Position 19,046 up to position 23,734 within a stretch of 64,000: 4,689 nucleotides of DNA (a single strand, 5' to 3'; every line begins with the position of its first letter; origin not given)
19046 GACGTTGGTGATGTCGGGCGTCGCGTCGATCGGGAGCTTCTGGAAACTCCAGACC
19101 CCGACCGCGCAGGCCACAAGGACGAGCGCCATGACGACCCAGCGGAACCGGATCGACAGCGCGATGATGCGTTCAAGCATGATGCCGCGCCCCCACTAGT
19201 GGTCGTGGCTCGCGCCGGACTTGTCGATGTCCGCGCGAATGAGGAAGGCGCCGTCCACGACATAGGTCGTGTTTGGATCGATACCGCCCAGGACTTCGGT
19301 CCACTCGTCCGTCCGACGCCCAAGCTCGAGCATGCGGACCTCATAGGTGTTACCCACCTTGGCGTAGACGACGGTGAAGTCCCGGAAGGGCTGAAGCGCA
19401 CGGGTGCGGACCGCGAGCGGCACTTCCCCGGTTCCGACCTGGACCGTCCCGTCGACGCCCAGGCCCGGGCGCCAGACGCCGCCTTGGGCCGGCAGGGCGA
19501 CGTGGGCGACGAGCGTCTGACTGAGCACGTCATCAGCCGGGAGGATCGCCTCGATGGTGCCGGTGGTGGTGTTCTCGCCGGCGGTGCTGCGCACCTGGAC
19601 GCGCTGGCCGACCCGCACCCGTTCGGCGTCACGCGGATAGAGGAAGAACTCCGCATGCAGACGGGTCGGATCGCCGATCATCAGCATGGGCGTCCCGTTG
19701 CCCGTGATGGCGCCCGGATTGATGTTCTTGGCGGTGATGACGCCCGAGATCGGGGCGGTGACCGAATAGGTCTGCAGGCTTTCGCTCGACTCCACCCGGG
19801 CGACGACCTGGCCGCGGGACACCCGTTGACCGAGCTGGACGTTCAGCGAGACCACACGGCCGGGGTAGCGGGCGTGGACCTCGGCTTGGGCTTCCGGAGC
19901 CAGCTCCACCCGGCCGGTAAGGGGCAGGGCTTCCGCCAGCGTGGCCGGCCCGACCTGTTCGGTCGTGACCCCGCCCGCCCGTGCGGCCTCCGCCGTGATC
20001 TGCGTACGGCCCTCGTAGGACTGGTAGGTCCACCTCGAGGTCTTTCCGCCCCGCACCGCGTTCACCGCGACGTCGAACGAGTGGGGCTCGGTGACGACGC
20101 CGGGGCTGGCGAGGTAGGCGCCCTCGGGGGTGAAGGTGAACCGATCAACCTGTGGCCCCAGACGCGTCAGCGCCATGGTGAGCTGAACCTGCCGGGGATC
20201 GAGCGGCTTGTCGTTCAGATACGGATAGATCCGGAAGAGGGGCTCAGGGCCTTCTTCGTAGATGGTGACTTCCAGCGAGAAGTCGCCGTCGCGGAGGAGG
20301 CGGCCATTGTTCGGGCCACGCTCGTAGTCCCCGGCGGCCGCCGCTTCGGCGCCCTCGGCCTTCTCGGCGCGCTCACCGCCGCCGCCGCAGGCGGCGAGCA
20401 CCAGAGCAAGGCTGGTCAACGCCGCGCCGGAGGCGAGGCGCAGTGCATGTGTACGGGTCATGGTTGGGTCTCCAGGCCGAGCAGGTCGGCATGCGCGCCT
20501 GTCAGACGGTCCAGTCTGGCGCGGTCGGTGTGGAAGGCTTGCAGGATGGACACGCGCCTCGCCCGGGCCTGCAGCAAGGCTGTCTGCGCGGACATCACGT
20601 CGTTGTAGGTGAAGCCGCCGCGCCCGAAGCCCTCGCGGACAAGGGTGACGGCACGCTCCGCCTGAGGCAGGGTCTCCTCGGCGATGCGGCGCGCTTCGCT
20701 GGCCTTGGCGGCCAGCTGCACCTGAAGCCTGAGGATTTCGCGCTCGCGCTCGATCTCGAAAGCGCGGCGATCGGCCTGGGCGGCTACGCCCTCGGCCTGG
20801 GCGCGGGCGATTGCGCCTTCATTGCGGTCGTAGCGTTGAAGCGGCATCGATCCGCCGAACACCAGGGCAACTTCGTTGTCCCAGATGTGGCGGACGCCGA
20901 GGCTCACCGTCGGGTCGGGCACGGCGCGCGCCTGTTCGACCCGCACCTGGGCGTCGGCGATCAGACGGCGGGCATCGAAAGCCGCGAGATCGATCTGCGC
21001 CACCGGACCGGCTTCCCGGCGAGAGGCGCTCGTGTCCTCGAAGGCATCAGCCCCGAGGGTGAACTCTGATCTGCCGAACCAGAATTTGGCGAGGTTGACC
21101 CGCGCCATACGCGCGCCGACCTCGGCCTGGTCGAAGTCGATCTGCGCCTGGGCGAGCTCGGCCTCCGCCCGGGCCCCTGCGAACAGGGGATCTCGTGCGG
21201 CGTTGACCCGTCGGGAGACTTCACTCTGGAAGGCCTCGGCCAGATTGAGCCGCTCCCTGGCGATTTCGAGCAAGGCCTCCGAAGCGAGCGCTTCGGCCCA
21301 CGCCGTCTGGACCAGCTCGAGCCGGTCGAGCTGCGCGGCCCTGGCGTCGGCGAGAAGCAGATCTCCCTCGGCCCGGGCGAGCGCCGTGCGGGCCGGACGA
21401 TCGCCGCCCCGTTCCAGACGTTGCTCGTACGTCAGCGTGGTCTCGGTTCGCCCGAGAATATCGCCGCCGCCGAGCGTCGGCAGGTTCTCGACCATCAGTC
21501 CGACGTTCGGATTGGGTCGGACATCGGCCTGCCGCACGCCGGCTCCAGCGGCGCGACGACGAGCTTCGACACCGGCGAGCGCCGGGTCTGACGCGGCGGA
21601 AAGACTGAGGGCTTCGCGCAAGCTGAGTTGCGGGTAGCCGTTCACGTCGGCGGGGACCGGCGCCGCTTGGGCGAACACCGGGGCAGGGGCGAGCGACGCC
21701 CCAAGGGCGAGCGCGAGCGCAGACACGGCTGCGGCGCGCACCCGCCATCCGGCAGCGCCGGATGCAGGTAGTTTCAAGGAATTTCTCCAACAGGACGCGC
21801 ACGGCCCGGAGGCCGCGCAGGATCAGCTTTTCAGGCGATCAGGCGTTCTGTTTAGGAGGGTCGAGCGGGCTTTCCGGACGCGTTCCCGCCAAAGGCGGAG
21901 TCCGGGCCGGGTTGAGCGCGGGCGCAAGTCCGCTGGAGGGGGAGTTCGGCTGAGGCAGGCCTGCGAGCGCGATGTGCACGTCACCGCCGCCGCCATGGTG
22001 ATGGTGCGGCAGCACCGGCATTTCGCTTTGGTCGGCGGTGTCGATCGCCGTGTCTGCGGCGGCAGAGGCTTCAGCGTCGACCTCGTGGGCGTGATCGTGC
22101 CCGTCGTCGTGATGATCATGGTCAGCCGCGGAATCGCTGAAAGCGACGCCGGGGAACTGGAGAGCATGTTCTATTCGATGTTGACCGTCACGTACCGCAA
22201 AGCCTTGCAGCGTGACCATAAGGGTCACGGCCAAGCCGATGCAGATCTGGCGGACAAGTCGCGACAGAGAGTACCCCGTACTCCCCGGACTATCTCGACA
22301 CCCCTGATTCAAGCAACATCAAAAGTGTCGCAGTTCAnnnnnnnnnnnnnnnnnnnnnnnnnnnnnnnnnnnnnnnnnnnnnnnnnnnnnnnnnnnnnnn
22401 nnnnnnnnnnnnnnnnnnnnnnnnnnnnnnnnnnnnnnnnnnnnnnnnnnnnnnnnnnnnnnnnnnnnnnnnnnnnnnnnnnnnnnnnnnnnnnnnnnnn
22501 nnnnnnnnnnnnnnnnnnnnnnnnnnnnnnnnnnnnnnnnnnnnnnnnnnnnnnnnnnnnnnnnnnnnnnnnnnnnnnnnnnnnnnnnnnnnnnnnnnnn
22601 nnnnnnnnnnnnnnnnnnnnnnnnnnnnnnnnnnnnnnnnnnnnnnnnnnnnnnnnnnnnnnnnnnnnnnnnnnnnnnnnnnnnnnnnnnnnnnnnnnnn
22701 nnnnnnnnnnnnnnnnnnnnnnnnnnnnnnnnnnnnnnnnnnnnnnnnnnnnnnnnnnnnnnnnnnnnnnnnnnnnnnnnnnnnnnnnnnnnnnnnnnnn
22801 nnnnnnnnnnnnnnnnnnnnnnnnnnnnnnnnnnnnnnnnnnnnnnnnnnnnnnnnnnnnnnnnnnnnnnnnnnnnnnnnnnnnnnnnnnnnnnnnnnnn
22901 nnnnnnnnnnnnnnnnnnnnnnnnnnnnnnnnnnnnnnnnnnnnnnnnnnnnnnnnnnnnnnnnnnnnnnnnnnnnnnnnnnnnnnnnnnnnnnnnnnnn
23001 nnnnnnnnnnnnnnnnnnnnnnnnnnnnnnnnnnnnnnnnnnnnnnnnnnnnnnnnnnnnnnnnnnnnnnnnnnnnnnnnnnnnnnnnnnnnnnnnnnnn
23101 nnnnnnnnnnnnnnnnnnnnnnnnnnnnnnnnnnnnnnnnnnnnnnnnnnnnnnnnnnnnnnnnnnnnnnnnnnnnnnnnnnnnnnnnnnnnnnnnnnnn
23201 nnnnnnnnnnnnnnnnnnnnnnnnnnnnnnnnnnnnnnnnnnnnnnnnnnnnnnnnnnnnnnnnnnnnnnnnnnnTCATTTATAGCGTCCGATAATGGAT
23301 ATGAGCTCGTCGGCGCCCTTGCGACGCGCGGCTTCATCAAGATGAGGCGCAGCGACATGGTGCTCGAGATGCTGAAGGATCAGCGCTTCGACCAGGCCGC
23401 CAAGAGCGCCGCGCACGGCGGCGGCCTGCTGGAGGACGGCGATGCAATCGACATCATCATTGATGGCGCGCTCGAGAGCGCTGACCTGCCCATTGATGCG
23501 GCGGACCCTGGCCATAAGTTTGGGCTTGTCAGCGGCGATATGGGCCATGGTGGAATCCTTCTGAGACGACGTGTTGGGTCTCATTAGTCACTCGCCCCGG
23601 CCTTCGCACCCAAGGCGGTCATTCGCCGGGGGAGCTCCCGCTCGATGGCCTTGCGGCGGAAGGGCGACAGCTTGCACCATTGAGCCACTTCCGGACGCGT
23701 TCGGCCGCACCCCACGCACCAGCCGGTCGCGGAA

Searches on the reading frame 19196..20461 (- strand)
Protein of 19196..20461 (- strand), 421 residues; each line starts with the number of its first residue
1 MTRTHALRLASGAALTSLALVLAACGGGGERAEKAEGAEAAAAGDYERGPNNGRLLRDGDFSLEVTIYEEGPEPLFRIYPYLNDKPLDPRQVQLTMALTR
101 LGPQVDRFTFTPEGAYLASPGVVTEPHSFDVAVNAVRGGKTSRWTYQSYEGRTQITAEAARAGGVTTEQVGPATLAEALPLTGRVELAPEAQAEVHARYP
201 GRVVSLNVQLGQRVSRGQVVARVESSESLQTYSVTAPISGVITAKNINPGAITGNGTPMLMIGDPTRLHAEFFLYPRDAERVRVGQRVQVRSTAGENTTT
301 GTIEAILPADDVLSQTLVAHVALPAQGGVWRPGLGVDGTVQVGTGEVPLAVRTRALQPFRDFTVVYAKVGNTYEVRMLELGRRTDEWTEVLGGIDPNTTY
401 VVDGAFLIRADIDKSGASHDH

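Call 58: search_protein_families(library=pfam, proteins=[window:19196-20461:-], max_evalue=0.001)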
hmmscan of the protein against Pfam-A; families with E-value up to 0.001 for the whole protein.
window:19196-20461:- (421 aa): 3 families
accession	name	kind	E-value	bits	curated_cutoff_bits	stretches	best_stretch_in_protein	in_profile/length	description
PF16576.10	HlyD_D23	-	9.4e-22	77.8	30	2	226-334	103-212/214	Barrel-sandwich domain of CusB or HlyD membrane-fusion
PF13437.12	HlyD_3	-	3.4e-21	76.4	22.2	1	234-332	2-105/106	HlyD family secretion protein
PF13533.13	Biotin_lipoyl_2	-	6.7e-05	23.1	29.8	1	194-223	2-31/32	Biotin-lipoyl like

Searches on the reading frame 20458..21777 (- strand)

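Call 58: search_protein_families(library=pfam, proteins=[window:20458-21777:-], max_evalue=0.001)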
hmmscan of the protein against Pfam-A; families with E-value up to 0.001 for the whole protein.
window:20458-21777:- (439 aa): 1 family
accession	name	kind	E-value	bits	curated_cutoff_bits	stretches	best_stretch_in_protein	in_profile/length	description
PF02321.23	OEP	-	3.7e-30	105.6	22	2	263-427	14-187/187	Outer membrane efflux protein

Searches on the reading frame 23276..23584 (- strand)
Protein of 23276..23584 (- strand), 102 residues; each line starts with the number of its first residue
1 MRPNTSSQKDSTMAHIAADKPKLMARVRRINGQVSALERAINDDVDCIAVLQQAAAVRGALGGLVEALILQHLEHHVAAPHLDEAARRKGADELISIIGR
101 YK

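Call 58: search_protein_families(library=pfam, proteins=[window:23276-23584:-], max_evalue=0.001)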
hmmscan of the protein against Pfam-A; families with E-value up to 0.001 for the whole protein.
window:23276-23584:- (102 aa): 1 family
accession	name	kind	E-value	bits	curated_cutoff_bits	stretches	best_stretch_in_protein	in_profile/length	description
PF02583.22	Trns_repr_metal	-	1.4e-21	77.1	22.8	1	19-99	1-77/78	Metal-sensitive transcriptional repressor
